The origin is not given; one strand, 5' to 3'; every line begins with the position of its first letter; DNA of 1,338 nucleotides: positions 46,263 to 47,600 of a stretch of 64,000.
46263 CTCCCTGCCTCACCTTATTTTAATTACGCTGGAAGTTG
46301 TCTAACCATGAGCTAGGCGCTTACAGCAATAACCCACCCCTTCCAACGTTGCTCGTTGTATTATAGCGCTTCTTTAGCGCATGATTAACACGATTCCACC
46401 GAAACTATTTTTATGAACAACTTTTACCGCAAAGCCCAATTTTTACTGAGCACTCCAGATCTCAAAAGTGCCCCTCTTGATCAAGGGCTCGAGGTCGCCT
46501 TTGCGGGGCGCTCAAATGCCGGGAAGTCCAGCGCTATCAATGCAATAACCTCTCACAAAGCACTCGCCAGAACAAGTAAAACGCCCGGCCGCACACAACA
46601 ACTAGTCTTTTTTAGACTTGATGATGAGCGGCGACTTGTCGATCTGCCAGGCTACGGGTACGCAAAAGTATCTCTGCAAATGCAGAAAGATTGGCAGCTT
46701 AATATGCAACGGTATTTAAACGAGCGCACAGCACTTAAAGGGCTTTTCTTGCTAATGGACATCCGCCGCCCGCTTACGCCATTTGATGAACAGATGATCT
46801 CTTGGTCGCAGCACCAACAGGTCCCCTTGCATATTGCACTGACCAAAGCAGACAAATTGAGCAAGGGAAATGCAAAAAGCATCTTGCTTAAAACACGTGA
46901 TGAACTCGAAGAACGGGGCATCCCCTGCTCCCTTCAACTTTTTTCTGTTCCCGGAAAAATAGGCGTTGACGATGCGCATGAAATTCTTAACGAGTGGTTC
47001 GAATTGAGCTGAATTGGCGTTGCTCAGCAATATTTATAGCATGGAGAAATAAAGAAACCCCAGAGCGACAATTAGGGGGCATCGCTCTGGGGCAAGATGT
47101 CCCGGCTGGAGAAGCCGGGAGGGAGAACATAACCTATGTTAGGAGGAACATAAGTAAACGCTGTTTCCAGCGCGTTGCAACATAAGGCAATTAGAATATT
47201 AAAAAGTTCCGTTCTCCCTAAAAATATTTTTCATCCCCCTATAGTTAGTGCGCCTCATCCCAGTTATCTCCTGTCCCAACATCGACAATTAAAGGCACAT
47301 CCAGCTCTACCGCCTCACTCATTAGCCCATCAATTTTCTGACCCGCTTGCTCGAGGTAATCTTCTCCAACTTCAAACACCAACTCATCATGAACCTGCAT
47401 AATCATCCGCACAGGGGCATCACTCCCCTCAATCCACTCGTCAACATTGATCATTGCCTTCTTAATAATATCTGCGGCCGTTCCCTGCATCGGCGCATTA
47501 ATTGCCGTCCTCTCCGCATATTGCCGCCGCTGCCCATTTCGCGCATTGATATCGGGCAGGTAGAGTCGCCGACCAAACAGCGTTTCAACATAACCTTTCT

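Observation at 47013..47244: Candidate ~130-nt sRNA with CU-rich anti-Shine-Dalgarno loops in the polA-engB spacer (the Spot 42/ErsA syntenic slot)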

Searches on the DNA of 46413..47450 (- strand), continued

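Call 79: search_with_rna_model(model_id=R2, sources=[L064, L045, L022, L023], max_evalue=0.1, show_alignments=4)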
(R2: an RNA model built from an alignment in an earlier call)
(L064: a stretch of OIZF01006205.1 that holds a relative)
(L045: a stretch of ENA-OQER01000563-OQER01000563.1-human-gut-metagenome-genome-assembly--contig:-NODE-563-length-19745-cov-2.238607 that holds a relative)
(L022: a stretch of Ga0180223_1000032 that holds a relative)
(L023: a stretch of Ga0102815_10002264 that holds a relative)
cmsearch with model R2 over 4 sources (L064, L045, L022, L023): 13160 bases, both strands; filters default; matches with E-value up to 0.1: 4.
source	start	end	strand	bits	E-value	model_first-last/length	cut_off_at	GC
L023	2124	2255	-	32.4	8.6e-08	1-122/122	no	0.52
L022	2171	2270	-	26.8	3.4e-06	1-122/122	no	0.57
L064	1064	1168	-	25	1.2e-05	1-122/122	no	0.41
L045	2243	2347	-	20.3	0.00025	1-122/122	no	0.4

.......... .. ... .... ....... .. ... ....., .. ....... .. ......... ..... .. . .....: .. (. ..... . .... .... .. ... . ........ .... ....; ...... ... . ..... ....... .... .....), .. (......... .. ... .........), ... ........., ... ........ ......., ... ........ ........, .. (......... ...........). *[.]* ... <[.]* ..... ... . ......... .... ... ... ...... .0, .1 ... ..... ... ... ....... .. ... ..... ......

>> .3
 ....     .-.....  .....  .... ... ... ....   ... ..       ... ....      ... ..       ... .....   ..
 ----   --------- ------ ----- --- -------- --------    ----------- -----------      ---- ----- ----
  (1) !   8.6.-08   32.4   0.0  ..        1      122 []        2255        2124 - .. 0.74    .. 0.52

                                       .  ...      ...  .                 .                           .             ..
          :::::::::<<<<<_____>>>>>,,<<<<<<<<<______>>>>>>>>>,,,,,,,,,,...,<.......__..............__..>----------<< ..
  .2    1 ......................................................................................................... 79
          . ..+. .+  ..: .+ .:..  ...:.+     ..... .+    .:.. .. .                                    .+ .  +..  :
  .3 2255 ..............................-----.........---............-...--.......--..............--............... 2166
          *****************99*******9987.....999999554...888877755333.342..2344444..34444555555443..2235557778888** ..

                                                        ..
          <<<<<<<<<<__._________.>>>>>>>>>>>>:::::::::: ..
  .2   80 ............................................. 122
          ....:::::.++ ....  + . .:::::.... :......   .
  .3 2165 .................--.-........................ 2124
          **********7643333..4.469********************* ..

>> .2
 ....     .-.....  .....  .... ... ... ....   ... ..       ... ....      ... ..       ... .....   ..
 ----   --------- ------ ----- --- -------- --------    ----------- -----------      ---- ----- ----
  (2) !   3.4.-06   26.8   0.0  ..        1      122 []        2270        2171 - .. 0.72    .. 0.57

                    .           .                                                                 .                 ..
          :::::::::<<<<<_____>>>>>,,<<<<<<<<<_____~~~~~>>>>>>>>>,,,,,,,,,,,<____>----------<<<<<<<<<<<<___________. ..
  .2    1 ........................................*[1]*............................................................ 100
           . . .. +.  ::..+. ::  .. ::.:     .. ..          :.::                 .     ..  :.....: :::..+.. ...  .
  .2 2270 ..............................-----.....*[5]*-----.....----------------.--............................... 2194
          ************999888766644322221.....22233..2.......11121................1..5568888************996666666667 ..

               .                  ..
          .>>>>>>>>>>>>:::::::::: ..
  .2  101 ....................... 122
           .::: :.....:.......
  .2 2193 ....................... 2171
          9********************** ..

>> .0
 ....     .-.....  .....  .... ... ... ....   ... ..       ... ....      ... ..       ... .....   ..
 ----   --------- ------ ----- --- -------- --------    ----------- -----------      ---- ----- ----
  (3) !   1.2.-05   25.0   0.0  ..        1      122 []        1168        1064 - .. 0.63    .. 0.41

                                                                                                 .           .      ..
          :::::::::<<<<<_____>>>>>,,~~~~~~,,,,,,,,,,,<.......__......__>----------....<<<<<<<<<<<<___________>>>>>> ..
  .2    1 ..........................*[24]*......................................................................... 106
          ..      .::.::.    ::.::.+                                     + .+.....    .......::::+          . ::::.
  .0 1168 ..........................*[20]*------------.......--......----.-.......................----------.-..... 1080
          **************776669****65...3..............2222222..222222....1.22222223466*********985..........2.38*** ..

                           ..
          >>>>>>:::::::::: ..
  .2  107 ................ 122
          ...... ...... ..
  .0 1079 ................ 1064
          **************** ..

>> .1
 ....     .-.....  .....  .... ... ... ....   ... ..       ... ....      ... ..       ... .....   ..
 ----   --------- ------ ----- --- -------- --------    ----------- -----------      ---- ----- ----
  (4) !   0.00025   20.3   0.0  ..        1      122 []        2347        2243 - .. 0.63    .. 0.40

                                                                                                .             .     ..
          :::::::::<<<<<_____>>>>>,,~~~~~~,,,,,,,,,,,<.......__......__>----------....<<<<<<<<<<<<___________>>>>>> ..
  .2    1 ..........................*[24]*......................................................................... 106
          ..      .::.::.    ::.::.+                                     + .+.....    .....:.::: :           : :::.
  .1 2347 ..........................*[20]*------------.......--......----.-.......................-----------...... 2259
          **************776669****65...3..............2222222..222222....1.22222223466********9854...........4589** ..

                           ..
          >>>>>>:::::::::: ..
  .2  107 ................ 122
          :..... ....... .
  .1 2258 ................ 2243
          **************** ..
